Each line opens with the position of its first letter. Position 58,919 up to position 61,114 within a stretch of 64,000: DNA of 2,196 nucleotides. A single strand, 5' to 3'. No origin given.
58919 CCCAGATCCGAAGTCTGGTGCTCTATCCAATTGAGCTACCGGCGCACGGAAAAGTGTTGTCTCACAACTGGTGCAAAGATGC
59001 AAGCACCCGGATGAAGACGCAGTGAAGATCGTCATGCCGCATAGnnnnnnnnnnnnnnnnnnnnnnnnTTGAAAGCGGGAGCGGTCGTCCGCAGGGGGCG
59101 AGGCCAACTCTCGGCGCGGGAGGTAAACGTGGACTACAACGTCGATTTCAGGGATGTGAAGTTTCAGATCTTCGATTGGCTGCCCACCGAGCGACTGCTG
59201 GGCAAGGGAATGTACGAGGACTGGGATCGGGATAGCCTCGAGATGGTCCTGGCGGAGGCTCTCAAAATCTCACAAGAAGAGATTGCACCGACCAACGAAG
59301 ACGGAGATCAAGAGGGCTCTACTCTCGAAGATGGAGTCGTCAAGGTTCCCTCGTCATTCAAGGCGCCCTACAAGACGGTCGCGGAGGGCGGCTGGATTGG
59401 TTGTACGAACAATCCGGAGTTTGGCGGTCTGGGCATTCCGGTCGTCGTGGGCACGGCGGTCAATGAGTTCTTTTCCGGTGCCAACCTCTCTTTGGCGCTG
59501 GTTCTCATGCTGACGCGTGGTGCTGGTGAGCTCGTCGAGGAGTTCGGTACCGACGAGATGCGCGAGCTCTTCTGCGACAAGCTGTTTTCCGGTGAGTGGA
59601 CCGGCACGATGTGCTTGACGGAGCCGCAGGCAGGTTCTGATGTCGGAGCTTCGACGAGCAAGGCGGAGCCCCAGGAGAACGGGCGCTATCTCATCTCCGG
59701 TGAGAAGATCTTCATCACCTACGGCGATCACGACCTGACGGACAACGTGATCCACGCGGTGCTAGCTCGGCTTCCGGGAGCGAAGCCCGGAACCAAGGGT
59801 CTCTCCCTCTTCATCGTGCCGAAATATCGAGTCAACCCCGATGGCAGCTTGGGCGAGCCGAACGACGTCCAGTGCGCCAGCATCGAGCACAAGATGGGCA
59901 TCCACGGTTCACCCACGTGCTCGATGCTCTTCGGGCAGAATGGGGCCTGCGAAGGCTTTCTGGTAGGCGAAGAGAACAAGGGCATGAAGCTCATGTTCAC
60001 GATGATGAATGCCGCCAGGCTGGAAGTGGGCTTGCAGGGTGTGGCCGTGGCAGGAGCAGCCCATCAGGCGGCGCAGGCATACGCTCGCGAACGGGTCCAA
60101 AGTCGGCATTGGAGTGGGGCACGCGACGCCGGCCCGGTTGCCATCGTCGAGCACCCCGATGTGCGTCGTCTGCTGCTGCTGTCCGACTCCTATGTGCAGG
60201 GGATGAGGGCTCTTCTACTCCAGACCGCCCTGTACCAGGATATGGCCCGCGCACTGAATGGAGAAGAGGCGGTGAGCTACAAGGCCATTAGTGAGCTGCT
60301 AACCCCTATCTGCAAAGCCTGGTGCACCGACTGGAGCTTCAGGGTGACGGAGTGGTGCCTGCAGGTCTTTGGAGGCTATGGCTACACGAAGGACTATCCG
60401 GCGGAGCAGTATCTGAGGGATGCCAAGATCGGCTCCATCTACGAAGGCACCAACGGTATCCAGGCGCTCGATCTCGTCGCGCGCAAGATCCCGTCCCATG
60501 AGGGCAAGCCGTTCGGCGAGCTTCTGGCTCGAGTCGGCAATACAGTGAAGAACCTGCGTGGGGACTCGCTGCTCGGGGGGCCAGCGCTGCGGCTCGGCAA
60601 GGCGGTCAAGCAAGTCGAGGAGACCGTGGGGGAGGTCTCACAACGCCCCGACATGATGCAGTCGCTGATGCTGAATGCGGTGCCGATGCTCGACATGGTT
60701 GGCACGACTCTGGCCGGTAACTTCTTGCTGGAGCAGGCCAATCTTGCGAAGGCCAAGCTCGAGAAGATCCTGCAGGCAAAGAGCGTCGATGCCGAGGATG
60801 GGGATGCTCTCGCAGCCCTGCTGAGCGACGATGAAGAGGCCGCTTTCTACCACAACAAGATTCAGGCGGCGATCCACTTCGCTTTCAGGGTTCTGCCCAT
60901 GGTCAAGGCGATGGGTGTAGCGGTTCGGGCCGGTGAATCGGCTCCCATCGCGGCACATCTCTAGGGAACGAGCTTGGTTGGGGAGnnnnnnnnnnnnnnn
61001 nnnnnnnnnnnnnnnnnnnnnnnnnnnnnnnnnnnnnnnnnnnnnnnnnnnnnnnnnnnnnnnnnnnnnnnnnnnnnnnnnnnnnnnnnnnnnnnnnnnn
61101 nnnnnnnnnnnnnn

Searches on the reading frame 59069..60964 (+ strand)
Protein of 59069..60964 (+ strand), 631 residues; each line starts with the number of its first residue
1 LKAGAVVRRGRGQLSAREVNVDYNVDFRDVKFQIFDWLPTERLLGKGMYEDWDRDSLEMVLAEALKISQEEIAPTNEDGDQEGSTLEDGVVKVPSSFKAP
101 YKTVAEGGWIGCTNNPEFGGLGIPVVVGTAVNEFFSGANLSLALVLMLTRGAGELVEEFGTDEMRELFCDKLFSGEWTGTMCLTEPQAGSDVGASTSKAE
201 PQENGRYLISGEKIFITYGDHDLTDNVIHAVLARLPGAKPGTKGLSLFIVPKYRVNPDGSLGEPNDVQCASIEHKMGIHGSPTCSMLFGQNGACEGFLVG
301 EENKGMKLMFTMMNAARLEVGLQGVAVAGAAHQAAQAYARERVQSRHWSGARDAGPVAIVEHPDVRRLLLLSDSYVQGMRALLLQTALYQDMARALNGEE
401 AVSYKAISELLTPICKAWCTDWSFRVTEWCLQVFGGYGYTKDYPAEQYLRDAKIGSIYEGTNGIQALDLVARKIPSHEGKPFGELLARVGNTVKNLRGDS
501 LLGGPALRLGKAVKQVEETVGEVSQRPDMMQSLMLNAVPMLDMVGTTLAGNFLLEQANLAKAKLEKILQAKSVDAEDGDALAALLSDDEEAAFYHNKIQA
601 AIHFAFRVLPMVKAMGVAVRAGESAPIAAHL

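Call 9: search_protein_families(library=pfam, proteins=[window:59069-60964:+], max_evalue=0.1)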
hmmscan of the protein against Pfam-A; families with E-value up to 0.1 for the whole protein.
window:59069-60964:+ (631 aa): 6 families
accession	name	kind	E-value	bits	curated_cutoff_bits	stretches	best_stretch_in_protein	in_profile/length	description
PF00441.29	Acyl-CoA_dh_1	-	3.1e-22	79.8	22.4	1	303-472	1-148/150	Acyl-CoA dehydrogenase, C-terminal domain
PF12806.12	Acyl-CoA_dh_C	-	1e-16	61.6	30.3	1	486-626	2-120/124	Acetyl-CoA dehydrogenase C-terminal like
PF02770.24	Acyl-CoA_dh_M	-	5.3e-14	52.6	33.3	1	181-288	2-94/97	Acyl-CoA dehydrogenase, middle domain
PF02771.21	Acyl-CoA_dh_N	-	2.3e-09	38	22.9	1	57-176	4-113/113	Acyl-CoA dehydrogenase, N-terminal domain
PF08028.16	Acyl-CoA_dh_2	-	5.3e-08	33.7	22.7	1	323-462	6-133/134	Acyl-CoA dehydrogenase, C-terminal domain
PF22924.1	ACOX_C_alpha1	-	2.5e-07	31.1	27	1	312-464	3-159/169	Acyl-CoA oxidase, C-alpha1 domain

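Call 13: find_related_loci(query=window:59129-60961:+, collection=genome_contigs, flank=10000)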
Query window:59129-60961:+ (611 aa) in genome_contigs; peptide patterns used: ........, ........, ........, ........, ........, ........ (x = any residue, [..] = any of these).
73 stretches matched a pattern; 46 encode a relative of the query (tblastn E <= 1e-3); 46 distinct loci.
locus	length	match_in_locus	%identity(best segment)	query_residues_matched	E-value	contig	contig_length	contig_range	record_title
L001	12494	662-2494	88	1-611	0e+0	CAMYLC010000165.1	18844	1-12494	MAG: Thermoanaerobaculia bacterium isolate FCS_M_Acidobacteriota_05 genome assembly, contig: scaffold_6789, whole genome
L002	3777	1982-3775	90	1-596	0e+0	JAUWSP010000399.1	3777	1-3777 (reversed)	MAG: Acidobacteriota bacterium isolate CSMAG_2557 CSMAG_2557_k127_1334312_length_3777_cov_137.0000, whole genome shotgun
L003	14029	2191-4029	88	1-611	0e+0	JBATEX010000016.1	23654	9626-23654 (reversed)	MAG: Thermoanaerobaculia bacterium isolate MFD10345_ilm_asm_bin8 k127_912, whole genome shotgun sequence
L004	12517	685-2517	68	1-609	0e+0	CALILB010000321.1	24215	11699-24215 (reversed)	MAG: uncultured bacterium isolate N4_Bin_METABAT__140_1 genome assembly, contig: c_000000577330, whole genome shotgun se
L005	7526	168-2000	68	1-609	0e+0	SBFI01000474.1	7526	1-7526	MAG: Acidobacteria bacterium isolate M0029 scaffold_13896_1, whole genome shotgun sequence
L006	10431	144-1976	62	1-609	0e+0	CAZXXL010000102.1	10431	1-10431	MAG TPA_asm: uncultured Thermoanaerobaculia bacterium isolate binchicken_co64_65 genome assembly, contig: NODE_4735_leng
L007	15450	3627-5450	62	1-606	0e+0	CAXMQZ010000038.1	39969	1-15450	MAG: uncultured Polyangiaceae bacterium isolate 10C-St20-MC-01_bin.6.orig genome assembly, contig: k141_3464658, whole g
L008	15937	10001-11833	62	3-611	0e+0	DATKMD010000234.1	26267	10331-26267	MAG TPA_asm: Thermoanaerobaculaceae bacterium isolate SMAG_U14702 k141_1248013, whole genome shotgun sequence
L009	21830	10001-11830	61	1-611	0e+0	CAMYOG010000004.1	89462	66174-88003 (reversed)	MAG: Thermoanaerobaculia bacterium isolate ES_Acidobacteriota_04 genome assembly, contig: scaffold_118, whole genome sho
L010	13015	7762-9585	60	1-609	0e+0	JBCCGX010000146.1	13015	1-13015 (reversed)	MAG: Acidobacteriota bacterium isolate P01_B01_bin.53 k141_961813_length_13015_cov_54.2269, whole genome shotgun sequenc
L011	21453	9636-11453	60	1-611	0e+0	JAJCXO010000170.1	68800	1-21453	MAG: Acidobacteriota bacterium isolate OFTM223 OFTM223_169, whole genome shotgun sequence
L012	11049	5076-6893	58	1-605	0e+0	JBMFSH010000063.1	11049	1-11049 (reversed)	MAG: Acidobacteriota bacterium isolate KM4345-20 NODE_63_length_11049_cov_11.001185, whole genome shotgun sequence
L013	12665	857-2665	59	1-609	0e+0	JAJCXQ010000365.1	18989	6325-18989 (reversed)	MAG: Acidobacteriota bacterium isolate OFTM268 OFTM268_364, whole genome shotgun sequence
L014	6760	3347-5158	58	1-604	0e+0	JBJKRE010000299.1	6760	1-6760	MAG: Acidobacteriota bacterium isolate Bin_51 S1Ck127_143947_flag_1_multi_9.0000_len_6760, whole genome shotgun sequence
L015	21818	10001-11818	57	1-605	0e+0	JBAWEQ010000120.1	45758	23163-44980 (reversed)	MAG: Acidobacteriota bacterium isolate MFD02204_ilm_asm_bin14 k127_227464, whole genome shotgun sequence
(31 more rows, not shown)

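Call 29: search_protein_families(library=pfam, proteins=[L003:904-1839:-, L003:245-862:-, L007:2673-3113:-, L007:2261-2689:-, L007:1787-2260:+], max_evalue=0.01)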
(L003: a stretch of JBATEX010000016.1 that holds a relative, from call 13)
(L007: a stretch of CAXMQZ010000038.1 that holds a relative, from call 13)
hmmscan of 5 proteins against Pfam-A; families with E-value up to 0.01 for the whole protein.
L003:904-1839:- (311 aa): 1 family
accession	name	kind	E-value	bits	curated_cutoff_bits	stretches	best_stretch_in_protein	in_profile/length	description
PF04796.18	RepA_C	-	5.3e-24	85.9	26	1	74-226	2-165/181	Plasmid encoded RepA protein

L003:245-862:- (205 aa): 1 family
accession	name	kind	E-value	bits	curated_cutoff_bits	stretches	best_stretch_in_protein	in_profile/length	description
PF05099.18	TerB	-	7.8e-05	23.4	24.4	1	92-173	8-86/118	Tellurite resistance protein TerB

L007:2673-3113:- (146 aa): 2 families
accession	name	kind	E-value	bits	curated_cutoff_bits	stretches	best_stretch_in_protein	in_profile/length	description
PF18765.7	Polbeta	-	9.1e-16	58.2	26.9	1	18-105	4-92/93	Polymerase beta, Nucleotidyltransferase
PF01909.29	NTP_transf_2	-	0.0027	18.5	21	1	20-69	8-61/93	Nucleotidyltransferase domain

L007:2261-2689:- (142 aa): 1 family
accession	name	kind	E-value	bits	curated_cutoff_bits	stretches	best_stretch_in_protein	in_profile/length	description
PF01934.22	HepT-like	-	1.3e-21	76.9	23.5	1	16-120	2-109/120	Ribonuclease HepT-like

L007:1787-2260:+ (157 aa): 2 families
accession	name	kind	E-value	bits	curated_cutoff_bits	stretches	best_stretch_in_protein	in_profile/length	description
PF00903.31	Glyoxalase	-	1.5e-09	38.7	20.6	1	37-150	3-119/121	Glyoxalase/Bleomycin resistance protein/Dioxygenase superfamily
PF22677.2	Ble-like_N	-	0.00032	20.8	24.5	1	43-62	7-27/41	Bleomycin resistance protein-like N-terminal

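Call 31: find_homologous_proteins(query=L003:904-1839:-, max_evalue=0.00001)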
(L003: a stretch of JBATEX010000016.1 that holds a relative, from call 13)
Query L003:904-1839:- (311 aa): 694 proteins with E <= 0.00001 among 2155 candidates; the best 120 are listed.
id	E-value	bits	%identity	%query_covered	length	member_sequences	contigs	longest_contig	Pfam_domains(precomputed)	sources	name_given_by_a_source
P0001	1.4e-207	706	100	99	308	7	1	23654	PF04796.19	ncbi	ncbi:MAG: replication protein RepA [Thermoanaerobaculia bacterium]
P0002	1.3e-145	502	76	94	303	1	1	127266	PF04796.19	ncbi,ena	-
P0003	1.5e-145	502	77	96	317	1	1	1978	PF04796.19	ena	-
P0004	1.2e-144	499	78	91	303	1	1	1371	PF04796.19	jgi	-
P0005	2.2e-144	498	75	96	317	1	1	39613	PF04796.19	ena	-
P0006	2.3e-143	495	74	99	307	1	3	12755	PF04796.19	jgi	jgi:hypothetical protein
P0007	3.7e-142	491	76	91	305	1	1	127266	PF04796.19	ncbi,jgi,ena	-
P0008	4.6e-141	487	78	89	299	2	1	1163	PF04796.19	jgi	-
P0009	5.2e-141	487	76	93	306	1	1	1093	PF04796.19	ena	-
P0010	5.3e-141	487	72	97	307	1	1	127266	PF04796.19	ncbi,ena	-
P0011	1.1e-140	486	75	94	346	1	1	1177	PF04796.19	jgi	-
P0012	1.3e-140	486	75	93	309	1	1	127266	PF04796.19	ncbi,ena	-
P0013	8.5e-136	470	72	96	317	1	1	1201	PF04796.19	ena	-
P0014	1.1e-135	470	71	98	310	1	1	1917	PF04796.19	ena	-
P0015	2.1e-135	469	79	87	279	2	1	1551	PF04796.19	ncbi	ncbi:MAG: replication protein RepA [Thermoanaerobaculia bacterium]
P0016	1.4e-129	450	80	77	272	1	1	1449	PF04796.19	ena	-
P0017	3.2e-125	435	69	92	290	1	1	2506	PF04796.19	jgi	jgi:hypothetical protein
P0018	2.7e-121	422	69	87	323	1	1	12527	PF04796.19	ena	-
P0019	1.0e-118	414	78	76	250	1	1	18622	PF04796.19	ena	-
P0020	3.8e-118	412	64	92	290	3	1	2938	PF04796.19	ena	-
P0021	2.5e-115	403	64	92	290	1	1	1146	PF04796.19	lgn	-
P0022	1.3e-114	401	71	81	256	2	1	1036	PF04796.19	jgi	-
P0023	6.0e-113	395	75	76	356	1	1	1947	PF04796.19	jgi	-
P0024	1.5e-111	390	66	86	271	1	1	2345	PF04796.19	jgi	jgi:hypothetical protein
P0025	1.3e-110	387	66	87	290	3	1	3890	PF04796.19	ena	-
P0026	1.8e-110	387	63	89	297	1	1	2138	PF04796.19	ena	-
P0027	5.2e-108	379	62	90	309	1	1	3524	PF04796.19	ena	-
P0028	1.3e-105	371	61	93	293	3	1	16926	PF04796.19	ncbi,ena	-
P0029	1.4e-104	368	60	90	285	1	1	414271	PF04796.19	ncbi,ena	-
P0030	1.1e-102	361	59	94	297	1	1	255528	PF04796.19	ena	-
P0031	3.0e-102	360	76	69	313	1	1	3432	PF04796.19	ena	-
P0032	3.2e-102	360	60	88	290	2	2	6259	PF04796.19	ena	-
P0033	5.2e-102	359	63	86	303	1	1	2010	PF04796.19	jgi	-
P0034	5.6e-102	359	76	72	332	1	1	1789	PF04796.19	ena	-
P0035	1.8e-101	357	61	86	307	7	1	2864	PF04796.19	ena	-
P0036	2.0e-101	357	61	89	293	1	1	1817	PF04796.19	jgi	-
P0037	2.4e-101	357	59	91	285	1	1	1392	PF04796.19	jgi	-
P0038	2.4e-101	357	70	74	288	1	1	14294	PF04796.19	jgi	-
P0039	2.0e-100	354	60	89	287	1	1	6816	PF04796.19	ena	-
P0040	2.7e-100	353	60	85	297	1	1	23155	PF04796.19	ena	-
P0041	6.7e-100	352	61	86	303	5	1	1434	PF04796.19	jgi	-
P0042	7.4e-100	352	58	91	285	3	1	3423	PF04796.19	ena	-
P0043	1.6e-99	351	59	88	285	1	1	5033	PF04796.19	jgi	jgi:hypothetical protein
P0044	1.9e-99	351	59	90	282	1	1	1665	PF04796.19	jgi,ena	-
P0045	2.2e-99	351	57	93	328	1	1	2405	PF04796.19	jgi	-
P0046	2.8e-99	350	60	86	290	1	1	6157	PF04796.19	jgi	-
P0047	3.4e-99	350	59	89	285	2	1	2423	PF04796.19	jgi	-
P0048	4.9e-99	349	58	92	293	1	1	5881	PF04796.19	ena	-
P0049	8.1e-99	349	57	91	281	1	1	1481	PF04796.19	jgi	-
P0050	1.1e-98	348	58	91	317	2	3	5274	PF04796.19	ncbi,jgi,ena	-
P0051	1.3e-98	348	58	88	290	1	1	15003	PF04796.19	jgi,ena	-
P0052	1.3e-98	348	60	87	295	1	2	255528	PF04796.19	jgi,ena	-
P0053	1.7e-98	348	60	90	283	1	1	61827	PF04796.19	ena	-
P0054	1.7e-98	348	58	89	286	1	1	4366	PF04796.19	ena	-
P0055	2.8e-98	347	58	88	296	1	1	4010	PF04796.19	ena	-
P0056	3.0e-98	347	66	78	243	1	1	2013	PF04796.19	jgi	jgi:hypothetical protein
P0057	4.6e-98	346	58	85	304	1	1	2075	PF04796.19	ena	-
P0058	4.6e-98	346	59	91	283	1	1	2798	PF04796.19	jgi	-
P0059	6.7e-98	346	58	90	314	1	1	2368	PF04796.19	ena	-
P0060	7.3e-98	346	59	87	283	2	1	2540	PF04796.19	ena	-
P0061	1.2e-97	345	58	91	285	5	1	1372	PF04796.19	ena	-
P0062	1.4e-97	345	56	90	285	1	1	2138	PF04796.19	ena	-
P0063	1.5e-97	345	57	91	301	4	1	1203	PF04796.19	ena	-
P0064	1.5e-97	344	59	91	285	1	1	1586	PF04796.19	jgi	-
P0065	1.7e-97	344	59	90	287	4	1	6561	PF04796.19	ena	-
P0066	2.1e-97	344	57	89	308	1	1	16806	PF04796.19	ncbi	-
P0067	3.2e-97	343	57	90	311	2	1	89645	PF04796.19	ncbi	-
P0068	3.5e-97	343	57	91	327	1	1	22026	PF04796.19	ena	-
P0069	6.2e-97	342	57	90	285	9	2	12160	PF04796.19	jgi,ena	-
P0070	8.8e-97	342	59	87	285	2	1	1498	PF04796.19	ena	-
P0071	1.0e-96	342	57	90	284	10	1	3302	PF04796.19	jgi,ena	-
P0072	1.2e-96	342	57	91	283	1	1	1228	PF04796.19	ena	-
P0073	1.5e-96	341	58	90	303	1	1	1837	PF04796.19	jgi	-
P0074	2.0e-96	341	58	90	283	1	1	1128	PF04796.19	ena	-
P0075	2.3e-96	341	57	91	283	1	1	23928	PF04796.19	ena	-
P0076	2.3e-96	341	58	90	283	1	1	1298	PF04796.19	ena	-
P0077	2.5e-96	340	57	92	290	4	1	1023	PF04796.19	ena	-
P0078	3.3e-96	340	58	90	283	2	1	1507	PF04796.19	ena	-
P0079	3.7e-96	340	58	90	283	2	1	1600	PF04796.19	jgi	-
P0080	5.3e-96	339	58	90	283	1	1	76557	PF04796.19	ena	-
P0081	6.3e-96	339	58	87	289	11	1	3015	PF04796.19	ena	-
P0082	6.6e-96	339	56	90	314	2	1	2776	PF04796.19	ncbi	ncbi:MAG: replication protein RepA [Thermoanaerobaculia bacterium]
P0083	2.6e-95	337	56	90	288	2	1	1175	PF04796.19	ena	-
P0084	3.0e-95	337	59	86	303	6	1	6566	PF04796.19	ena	-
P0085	3.5e-95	337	56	92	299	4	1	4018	PF04796.19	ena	-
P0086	4.0e-95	337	58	90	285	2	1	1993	PF04796.19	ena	-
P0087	4.2e-95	336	58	89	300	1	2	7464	PF04796.19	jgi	-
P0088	4.3e-95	336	56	90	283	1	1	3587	PF04796.19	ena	-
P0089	7.4e-95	336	62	79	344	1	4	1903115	PF04796.19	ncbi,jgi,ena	-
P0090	1.5e-94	335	59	86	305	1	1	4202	PF04796.19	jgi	-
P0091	1.7e-94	334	58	88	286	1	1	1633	PF04796.19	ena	-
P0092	1.8e-94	334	59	83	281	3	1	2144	PF04796.19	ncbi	ncbi:MAG: replication protein RepA [Thermoanaerobaculia bacterium]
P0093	1.9e-94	334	72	69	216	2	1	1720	PF04796.19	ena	-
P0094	2.4e-94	334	57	91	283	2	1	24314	PF04796.19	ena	-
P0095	3.4e-94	333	57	91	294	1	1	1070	PF04796.19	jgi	jgi:hypothetical protein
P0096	3.8e-94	333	55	90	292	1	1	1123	PF04796.19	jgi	jgi:hypothetical protein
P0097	4.0e-94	333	59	87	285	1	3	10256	PF04796.19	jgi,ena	-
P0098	1.6e-93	331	58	86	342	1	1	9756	PF04796.19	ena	-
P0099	2.5e-93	331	59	85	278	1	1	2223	PF04796.19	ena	-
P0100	4.3e-93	330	61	82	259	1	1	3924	PF04796.19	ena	-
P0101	5.1e-93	330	59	86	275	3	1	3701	PF04796.19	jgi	-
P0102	5.9e-93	329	55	93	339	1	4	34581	PF04796.19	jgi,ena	-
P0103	7.8e-93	329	60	83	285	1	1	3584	PF04796.19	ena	-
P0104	8.0e-93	329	58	86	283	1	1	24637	PF04796.19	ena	-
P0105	8.1e-93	329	55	93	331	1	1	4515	PF04796.19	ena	-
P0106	1.4e-92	328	56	89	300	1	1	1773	PF04796.19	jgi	-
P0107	1.8e-92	328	58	87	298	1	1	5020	PF04796.19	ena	-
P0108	6.5e-92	326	55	89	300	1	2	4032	PF04796.19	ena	-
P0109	7.4e-92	326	56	88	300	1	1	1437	PF04796.19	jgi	-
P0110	9.1e-92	325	55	93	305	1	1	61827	PF04796.19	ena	-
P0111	1.1e-91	325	57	88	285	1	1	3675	PF04796.19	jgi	-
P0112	1.3e-91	325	56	87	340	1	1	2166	PF04796.19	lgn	-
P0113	4.6e-91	323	56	87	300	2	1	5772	PF04796.19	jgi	jgi:hypothetical protein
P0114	4.6e-91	323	57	89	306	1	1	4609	PF04796.19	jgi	jgi:hypothetical protein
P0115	4.6e-91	323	55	90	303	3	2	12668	PF04796.19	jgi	-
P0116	8.2e-91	322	57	86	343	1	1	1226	PF04796.19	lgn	-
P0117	1.1e-90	322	54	91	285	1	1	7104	PF04796.19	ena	-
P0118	1.8e-90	321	57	86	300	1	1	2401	PF04796.19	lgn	-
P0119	1.8e-90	321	57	86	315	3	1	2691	PF04796.19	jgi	jgi:hypothetical protein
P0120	1.9e-90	321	60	83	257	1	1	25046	PF04796.19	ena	-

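Call 32: find_encoding_contigs(protein=P0002, flank=10000, max_places=3)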
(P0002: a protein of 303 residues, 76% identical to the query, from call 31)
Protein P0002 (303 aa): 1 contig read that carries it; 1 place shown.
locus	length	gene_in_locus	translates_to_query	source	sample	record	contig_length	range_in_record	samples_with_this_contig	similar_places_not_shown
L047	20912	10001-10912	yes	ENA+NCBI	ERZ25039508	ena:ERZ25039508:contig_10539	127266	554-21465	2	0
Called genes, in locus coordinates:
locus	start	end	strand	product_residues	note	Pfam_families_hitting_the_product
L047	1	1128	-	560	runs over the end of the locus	?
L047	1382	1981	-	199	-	PF13610:DDE_Tnp_IS240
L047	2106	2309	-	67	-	PF00872:Transposase_mut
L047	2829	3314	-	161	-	PF00872:Transposase_mut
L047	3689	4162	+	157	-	-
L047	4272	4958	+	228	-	PF13541:ChlI, PF01078:Mg_chelatase (weak)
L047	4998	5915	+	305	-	PF04796:RepA_C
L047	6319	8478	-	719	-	PF00069:Pkinase, PF03109:ABC1 (weak), PF07714:PK_Tyr_Ser-Thr, PF13181:TPR_8 (faint), PF13428:TPR_14 (faint), PF14559:TPR_19, PF13414:TPR_11 (weak), PF00515:TPR_1 (weak), +8 more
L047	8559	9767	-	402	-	PF09587:PGA_cap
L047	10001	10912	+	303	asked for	PF04796:RepA_C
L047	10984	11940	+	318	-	-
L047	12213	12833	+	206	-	-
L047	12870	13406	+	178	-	-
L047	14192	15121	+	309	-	PF04796:RepA_C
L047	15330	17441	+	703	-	PF16819:DUF5074 (faint), PF21959:DUF6923 (faint), PF24684:Vgb_lyase, PF13462:Thioredoxin_4, PF01323:DSBA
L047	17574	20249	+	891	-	PF00069:Pkinase, PF07714:PK_Tyr_Ser-Thr, PF03109:ABC1 (weak), PF12894:ANAPC4_WD40 (faint), PF01636:APH (weak), PF26550:Tricorn_2nd (weak), PF26549:Tricorn_N, PF26550:Tricorn_2nd (weak), +5 more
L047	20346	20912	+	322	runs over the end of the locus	PF00493:MCM (weak), PF01078:Mg_chelatase, PF07728:AAA_5, PF13401:AAA_22 (faint), PF13335:Mg_chelatase_C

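Call 33: find_encoding_contigs(protein=P0007, flank=10000, max_places=3)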
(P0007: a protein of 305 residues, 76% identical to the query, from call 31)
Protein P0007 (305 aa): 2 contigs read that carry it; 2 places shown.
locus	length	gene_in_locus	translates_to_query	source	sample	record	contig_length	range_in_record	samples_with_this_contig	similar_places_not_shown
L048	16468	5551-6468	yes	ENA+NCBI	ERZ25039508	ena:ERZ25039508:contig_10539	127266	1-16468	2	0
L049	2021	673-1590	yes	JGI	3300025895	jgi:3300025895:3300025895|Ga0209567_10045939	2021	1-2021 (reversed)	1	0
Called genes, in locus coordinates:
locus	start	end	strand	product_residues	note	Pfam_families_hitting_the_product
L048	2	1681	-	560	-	?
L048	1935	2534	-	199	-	PF13610:DDE_Tnp_IS240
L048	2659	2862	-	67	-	PF00872:Transposase_mut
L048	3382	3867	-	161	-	PF00872:Transposase_mut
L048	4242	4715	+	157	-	-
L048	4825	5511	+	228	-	PF13541:ChlI, PF01078:Mg_chelatase (weak)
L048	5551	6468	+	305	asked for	PF04796:RepA_C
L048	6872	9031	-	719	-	PF00069:Pkinase, PF03109:ABC1 (weak), PF07714:PK_Tyr_Ser-Thr, PF13181:TPR_8 (faint), PF13428:TPR_14 (faint), PF14559:TPR_19, PF13414:TPR_11 (weak), PF00515:TPR_1 (weak), +8 more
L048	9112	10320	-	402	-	PF09587:PGA_cap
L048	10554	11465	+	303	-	PF04796:RepA_C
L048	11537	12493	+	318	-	-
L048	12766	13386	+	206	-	-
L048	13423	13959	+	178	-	-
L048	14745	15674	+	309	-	PF04796:RepA_C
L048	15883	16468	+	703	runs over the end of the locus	PF16819:DUF5074 (faint), PF21959:DUF6923 (faint), PF24684:Vgb_lyase, PF13462:Thioredoxin_4, PF01323:DSBA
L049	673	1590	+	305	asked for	PF04796:RepA_C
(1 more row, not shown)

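Call 37: find_encoding_contigs(protein=P0029, flank=10000, max_places=2)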
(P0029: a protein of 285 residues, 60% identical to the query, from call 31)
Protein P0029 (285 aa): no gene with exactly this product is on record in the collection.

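Call 38: find_encoding_contigs(protein=P0089, flank=10000, max_places=2)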
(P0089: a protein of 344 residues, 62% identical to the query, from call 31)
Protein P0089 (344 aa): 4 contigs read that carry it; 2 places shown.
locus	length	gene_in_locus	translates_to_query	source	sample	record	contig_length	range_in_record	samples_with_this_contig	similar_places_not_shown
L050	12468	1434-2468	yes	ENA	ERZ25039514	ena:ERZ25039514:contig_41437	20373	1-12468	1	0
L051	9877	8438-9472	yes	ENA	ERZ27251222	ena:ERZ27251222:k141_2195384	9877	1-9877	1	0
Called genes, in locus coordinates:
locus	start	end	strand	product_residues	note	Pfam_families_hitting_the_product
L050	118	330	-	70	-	PF13590:DUF4136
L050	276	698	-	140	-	PF13590:DUF4136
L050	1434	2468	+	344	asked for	PF04796:RepA_C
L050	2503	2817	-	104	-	-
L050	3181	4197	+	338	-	PF04087:DUF389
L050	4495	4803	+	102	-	-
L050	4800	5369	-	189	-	-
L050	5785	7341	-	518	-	PF00884:Sulfatase, PF14707:Sulfatase_C (weak)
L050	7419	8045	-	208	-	PF13441:Gly-zipper_YMGG (weak)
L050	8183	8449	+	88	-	-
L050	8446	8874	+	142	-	PF01850:PIN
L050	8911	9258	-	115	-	PF12228:DUF3604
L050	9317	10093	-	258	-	-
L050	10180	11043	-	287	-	-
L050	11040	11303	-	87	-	-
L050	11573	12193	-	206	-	-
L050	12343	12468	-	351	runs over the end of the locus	PF01408:GFO_IDH_MocA, PF02894:GFO_IDH_MocA_C, PF22725:GFO_IDH_MocA_C3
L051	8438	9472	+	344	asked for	PF04796:RepA_C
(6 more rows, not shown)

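Call 40: find_related_loci(query=L003:904-1839:-, collection=metagenome_contigs, flank=10000)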
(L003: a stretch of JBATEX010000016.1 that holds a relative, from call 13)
Query L003:904-1839:- (311 aa) in metagenome_contigs; peptide patterns used: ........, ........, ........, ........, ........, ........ (x = any residue, [..] = any of these).
133 stretches matched a pattern; 4 encode a relative of the query (tblastn E <= 1e-3); 4 distinct loci.
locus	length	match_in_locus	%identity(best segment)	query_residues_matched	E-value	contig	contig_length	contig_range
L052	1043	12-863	76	20-303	4e-156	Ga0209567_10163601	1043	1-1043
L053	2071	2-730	78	63-305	1e-132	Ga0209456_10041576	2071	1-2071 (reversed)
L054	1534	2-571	76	115-304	3e-99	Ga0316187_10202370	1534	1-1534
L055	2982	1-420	55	151-290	9e-47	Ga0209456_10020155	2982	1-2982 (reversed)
